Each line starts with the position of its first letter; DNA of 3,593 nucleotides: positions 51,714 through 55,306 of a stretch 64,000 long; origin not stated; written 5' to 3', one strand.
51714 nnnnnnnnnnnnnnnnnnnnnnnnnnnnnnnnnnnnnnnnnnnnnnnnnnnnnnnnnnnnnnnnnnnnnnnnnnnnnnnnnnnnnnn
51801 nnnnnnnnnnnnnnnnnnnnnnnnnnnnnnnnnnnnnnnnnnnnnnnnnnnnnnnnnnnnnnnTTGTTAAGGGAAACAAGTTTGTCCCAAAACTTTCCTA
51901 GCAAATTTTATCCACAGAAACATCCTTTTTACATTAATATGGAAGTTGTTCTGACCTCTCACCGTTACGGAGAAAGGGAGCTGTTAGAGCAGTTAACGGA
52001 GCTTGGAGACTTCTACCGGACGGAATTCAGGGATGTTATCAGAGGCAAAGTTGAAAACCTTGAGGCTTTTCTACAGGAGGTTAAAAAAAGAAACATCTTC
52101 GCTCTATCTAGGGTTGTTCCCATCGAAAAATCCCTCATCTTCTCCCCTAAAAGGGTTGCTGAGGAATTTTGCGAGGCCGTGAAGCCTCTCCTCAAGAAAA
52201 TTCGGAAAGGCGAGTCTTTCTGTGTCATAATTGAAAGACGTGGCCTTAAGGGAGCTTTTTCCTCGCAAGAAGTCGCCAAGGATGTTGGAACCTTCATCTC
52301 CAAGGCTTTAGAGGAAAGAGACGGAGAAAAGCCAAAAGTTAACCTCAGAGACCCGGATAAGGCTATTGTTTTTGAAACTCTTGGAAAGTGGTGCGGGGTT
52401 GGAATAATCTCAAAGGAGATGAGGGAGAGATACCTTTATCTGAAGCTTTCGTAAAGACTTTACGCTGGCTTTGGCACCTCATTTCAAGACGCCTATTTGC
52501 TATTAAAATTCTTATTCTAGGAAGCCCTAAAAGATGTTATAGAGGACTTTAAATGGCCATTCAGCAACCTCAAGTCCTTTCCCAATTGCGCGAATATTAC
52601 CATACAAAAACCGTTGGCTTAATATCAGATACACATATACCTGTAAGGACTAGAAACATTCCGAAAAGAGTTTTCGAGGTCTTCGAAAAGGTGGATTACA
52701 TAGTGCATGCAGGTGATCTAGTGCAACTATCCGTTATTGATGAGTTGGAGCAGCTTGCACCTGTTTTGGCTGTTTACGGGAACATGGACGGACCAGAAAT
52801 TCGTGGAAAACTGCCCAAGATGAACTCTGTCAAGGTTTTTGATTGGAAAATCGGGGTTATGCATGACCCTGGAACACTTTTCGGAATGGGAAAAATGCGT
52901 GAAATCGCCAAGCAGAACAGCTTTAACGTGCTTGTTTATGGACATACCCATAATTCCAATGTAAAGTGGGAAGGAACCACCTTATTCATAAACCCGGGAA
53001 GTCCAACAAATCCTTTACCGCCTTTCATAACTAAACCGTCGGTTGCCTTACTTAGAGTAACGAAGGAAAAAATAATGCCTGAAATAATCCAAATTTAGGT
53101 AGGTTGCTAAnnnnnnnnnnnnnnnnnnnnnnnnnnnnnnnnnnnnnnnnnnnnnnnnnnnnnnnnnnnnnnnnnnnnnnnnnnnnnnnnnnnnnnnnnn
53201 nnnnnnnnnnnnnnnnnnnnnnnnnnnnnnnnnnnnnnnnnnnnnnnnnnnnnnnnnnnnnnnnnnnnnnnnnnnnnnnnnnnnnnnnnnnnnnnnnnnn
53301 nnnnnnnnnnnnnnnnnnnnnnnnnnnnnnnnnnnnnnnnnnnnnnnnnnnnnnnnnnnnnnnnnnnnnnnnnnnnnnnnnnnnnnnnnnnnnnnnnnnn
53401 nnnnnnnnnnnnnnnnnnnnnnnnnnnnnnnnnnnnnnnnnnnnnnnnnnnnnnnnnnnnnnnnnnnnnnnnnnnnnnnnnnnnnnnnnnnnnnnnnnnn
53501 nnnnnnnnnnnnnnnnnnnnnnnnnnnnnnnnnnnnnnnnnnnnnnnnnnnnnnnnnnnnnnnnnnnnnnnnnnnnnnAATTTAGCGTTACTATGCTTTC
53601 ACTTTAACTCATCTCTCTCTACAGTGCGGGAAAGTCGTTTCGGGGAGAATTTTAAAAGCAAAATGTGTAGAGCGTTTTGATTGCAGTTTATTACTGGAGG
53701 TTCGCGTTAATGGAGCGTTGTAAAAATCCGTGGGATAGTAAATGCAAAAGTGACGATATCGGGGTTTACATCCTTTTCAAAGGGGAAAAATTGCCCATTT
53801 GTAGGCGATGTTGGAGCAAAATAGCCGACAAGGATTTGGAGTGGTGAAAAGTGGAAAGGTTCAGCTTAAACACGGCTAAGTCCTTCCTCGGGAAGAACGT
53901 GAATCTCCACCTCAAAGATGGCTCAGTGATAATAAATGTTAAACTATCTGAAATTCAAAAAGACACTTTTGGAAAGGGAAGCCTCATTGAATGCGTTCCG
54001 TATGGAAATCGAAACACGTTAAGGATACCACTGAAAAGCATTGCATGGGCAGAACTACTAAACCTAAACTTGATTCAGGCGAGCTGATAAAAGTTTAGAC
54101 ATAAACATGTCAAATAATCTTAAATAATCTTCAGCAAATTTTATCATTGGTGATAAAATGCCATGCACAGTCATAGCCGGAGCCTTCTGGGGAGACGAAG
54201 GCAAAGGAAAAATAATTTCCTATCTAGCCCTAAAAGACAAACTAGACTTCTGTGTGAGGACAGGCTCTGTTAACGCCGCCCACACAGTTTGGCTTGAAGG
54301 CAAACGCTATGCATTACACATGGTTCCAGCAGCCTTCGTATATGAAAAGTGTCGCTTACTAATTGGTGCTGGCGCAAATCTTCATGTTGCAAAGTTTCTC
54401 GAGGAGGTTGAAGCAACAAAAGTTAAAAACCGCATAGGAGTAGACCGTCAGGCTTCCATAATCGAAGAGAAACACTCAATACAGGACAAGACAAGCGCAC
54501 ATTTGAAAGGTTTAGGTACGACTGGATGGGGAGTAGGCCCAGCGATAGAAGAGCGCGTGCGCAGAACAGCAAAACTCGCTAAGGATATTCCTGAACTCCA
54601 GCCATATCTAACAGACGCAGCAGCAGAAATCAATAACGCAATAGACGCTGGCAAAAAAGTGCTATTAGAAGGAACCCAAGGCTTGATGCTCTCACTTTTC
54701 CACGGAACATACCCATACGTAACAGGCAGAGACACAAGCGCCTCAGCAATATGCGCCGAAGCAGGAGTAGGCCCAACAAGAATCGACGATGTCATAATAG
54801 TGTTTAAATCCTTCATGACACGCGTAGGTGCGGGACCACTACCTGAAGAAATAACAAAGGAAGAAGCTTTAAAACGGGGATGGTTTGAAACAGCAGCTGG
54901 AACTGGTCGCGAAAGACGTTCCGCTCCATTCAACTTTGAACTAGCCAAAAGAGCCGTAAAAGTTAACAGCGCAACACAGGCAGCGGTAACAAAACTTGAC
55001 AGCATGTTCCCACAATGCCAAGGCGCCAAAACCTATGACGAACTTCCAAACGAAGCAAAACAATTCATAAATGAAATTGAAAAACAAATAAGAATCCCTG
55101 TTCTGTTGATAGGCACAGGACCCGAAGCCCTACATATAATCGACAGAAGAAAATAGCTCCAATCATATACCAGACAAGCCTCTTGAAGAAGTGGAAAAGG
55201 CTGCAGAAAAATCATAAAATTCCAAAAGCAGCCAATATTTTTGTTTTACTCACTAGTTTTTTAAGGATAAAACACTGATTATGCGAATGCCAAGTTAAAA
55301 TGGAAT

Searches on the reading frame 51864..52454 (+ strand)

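Call 43: search_protein_families(library=pfam, proteins=[window:51864-52454:+], max_evalue=0.00001)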
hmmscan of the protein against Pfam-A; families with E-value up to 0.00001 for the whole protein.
window:51864-52454:+ (196 aa): 1 family
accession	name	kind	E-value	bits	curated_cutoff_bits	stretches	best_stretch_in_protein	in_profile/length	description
PF02926.22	THUMP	-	7.4e-09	36.3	20.6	1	99-181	4-83/84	THUMP domain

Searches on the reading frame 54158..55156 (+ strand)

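Call 43: search_protein_families(library=pfam, proteins=[window:54158-55156:+], max_evalue=0.00001)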
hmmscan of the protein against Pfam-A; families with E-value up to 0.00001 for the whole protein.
window:54158-55156:+ (332 aa): 1 family
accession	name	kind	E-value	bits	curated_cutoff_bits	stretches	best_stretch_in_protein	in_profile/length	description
PF00709.27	Adenylsucc_synt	-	3.3e-76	257.1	27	2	141-282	185-328/416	Adenylosuccinate synthetase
